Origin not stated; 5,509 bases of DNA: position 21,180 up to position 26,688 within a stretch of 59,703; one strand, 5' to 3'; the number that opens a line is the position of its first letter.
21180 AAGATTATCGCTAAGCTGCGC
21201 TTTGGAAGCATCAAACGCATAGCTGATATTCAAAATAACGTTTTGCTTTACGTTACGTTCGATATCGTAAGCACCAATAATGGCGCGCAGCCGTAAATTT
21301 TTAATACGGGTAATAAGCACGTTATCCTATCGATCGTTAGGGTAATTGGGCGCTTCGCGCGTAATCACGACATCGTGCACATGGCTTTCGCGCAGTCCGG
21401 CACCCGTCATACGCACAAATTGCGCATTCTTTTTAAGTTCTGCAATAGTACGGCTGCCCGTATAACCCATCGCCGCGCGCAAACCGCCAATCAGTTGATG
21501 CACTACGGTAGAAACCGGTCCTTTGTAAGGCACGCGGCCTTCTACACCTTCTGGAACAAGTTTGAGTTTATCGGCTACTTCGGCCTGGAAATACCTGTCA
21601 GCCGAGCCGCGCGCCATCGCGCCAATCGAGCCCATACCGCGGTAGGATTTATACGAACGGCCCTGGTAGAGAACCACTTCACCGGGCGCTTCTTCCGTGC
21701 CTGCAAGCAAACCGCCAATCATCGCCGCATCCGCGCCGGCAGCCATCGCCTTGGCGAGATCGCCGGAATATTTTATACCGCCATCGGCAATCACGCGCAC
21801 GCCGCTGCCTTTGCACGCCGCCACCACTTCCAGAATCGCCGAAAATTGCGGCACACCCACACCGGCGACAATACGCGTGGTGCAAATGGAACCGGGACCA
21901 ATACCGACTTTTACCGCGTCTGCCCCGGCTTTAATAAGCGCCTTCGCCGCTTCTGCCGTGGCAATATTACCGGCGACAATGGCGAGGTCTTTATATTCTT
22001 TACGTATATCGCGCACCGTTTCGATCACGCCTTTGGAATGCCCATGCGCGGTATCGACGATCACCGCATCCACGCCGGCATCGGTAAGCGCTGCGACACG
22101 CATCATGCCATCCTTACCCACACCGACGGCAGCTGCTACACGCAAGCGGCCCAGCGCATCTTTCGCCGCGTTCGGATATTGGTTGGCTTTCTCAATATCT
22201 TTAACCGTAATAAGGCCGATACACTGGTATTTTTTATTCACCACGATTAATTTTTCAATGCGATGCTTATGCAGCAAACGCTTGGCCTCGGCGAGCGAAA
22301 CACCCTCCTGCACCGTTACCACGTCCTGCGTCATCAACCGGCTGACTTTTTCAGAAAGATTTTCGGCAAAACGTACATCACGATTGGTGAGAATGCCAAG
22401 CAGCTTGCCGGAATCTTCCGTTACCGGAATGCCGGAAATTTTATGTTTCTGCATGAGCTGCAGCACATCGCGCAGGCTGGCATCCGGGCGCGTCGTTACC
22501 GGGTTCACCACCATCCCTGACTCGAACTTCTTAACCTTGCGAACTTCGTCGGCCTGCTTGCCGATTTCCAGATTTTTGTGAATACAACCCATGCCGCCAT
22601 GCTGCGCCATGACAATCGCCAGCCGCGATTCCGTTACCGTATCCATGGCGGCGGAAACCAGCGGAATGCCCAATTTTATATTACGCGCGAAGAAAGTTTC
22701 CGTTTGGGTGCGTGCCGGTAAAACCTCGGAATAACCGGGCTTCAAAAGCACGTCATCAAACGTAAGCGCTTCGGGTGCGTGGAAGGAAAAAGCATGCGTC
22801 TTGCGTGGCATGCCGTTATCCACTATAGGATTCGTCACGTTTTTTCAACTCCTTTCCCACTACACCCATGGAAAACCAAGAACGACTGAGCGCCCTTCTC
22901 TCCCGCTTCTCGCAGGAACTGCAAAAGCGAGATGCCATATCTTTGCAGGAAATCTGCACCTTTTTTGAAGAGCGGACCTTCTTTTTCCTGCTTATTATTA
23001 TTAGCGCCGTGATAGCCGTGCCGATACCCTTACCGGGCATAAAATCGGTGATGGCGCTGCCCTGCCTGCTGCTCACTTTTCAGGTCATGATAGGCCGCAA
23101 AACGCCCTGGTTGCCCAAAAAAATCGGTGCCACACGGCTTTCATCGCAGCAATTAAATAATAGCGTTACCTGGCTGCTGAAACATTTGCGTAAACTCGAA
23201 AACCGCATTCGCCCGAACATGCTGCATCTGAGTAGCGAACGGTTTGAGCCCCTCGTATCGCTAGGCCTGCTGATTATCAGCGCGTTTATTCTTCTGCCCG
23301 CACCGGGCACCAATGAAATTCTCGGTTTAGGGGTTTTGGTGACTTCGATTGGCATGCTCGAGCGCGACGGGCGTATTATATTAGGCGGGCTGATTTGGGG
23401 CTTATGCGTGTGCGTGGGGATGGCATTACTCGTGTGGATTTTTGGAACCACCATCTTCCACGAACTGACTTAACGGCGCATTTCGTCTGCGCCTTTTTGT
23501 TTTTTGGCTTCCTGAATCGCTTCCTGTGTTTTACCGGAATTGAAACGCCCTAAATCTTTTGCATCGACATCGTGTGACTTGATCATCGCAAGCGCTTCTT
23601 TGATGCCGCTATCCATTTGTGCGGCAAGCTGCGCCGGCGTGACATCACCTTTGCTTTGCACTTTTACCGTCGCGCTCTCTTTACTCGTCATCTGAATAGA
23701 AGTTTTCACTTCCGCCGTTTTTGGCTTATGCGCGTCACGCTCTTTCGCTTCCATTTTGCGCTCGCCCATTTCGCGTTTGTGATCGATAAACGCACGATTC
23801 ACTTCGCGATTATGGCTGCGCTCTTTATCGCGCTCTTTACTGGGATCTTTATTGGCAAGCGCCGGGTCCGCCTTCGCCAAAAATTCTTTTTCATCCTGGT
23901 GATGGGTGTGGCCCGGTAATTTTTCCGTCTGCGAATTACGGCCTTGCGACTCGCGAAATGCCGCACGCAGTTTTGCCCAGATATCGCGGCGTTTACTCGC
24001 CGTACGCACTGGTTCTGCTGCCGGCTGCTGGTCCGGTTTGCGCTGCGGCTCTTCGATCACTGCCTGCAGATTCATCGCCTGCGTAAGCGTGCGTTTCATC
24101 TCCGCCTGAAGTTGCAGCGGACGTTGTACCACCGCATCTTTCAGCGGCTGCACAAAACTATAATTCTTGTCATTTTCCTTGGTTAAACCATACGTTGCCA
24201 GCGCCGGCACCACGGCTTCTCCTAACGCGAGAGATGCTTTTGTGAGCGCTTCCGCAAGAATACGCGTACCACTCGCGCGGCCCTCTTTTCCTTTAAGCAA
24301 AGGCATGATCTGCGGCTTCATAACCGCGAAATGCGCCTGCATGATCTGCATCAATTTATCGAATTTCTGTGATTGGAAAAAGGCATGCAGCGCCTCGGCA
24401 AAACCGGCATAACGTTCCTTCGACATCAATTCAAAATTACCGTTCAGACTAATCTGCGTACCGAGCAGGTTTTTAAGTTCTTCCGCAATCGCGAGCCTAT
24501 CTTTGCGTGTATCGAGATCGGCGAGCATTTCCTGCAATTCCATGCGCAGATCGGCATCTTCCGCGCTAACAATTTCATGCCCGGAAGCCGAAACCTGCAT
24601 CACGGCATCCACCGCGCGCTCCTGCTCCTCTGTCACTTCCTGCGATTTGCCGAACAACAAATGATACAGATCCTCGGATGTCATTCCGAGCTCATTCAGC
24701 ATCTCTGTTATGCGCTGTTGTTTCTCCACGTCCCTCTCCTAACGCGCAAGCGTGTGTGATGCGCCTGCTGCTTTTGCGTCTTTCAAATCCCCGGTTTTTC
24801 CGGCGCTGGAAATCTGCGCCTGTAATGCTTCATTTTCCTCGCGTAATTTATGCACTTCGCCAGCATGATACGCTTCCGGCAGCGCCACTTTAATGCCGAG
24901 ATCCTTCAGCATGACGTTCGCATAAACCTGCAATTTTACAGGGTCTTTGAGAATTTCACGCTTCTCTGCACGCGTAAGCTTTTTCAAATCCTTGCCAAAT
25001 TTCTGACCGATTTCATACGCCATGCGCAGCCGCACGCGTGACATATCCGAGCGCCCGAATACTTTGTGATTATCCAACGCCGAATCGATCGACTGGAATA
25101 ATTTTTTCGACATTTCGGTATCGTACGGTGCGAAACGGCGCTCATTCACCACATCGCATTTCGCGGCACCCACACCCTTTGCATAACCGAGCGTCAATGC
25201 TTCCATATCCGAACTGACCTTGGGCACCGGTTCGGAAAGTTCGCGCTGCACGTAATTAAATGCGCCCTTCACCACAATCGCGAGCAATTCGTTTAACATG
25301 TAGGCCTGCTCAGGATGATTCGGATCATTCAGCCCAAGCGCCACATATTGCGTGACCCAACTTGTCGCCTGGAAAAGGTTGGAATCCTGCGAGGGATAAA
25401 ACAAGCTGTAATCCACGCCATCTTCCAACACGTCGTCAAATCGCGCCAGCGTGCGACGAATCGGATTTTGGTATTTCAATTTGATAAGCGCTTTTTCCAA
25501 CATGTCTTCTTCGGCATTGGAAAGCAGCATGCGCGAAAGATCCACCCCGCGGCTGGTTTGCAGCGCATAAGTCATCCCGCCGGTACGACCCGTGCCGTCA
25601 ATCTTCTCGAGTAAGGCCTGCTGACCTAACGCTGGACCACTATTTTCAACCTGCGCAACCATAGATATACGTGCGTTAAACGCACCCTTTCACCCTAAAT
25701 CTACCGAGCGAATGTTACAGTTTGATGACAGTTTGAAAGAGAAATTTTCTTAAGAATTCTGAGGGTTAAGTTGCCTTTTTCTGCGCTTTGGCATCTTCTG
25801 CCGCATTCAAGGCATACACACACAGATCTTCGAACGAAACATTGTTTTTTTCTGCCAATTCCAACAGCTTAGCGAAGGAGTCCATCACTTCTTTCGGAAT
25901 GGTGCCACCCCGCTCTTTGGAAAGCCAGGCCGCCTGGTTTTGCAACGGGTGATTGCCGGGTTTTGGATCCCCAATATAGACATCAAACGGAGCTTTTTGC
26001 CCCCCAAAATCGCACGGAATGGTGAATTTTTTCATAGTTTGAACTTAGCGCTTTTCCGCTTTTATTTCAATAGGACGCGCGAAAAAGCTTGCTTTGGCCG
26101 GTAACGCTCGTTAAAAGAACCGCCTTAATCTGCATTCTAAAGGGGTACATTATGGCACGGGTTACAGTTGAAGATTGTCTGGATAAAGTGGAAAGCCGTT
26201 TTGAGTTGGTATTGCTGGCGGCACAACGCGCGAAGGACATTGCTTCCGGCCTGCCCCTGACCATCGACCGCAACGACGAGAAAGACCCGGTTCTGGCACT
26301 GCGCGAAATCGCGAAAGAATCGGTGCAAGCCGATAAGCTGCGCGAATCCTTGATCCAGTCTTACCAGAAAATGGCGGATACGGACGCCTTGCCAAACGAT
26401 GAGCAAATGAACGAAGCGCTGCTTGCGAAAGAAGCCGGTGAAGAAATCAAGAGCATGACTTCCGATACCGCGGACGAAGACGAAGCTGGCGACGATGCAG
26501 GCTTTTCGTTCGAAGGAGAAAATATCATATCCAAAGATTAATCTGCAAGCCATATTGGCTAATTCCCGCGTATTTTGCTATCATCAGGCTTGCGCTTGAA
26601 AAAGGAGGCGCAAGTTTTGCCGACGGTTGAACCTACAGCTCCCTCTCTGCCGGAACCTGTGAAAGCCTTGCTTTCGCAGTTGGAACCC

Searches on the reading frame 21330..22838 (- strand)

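Call 84: search_protein_families(library=pfam, proteins=[window:21330-22838:-], max_evalue=0.00001)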
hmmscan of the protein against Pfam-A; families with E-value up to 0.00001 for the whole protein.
window:21330-22838:- (503 aa): 4 families
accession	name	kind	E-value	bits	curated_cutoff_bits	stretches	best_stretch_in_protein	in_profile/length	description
PF00478.31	IMPDH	-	3.6e-159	529.8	25.6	1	24-488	1-345/345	IMP dehydrogenase / GMP reductase domain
PF00571.33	CBS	-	4.7e-26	91.3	24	2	109-157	5-53/57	CBS domain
PF03060.21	NMO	-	1.4e-09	38.3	28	1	221-427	80-273/331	Nitronate monooxygenase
PF01070.24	FMN_dh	-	6.5e-07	29.1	24.9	0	271-377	206-304/350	FMN-dependent dehydrogenase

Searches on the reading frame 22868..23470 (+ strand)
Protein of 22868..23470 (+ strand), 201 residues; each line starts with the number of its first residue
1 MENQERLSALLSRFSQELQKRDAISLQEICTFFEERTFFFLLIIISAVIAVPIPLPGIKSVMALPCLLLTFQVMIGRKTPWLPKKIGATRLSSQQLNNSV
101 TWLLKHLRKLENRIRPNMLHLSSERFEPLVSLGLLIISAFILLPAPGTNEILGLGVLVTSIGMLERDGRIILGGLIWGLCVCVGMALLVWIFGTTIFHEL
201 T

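Call 84: search_protein_families(library=pfam, proteins=[window:22868-23470:+], max_evalue=0.00001)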
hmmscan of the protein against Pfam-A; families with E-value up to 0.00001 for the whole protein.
window:22868-23470:+ (201 aa): 1 family
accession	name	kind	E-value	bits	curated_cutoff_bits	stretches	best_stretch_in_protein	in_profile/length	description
PF06055.17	ExoD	-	1.4e-43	148.8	23.8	1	7-183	1-176/180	Exopolysaccharide synthesis, ExoD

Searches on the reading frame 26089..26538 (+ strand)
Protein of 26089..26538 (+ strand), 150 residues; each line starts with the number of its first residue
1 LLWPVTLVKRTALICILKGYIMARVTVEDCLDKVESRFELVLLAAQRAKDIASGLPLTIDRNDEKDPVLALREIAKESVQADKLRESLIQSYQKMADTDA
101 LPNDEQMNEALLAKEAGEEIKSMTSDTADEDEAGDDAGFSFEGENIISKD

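Call 89: search_protein_families(library=pfam, proteins=[window:26089-26538:+], max_evalue=0.00001)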
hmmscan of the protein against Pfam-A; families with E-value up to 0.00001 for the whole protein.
window:26089-26538:+ (150 aa): 1 family
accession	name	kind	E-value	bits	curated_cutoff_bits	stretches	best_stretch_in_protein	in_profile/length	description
PF01192.27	RNA_pol_Rpb6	-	8.9e-14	51.7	26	1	29-79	1-51/53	RNA polymerase Rpb6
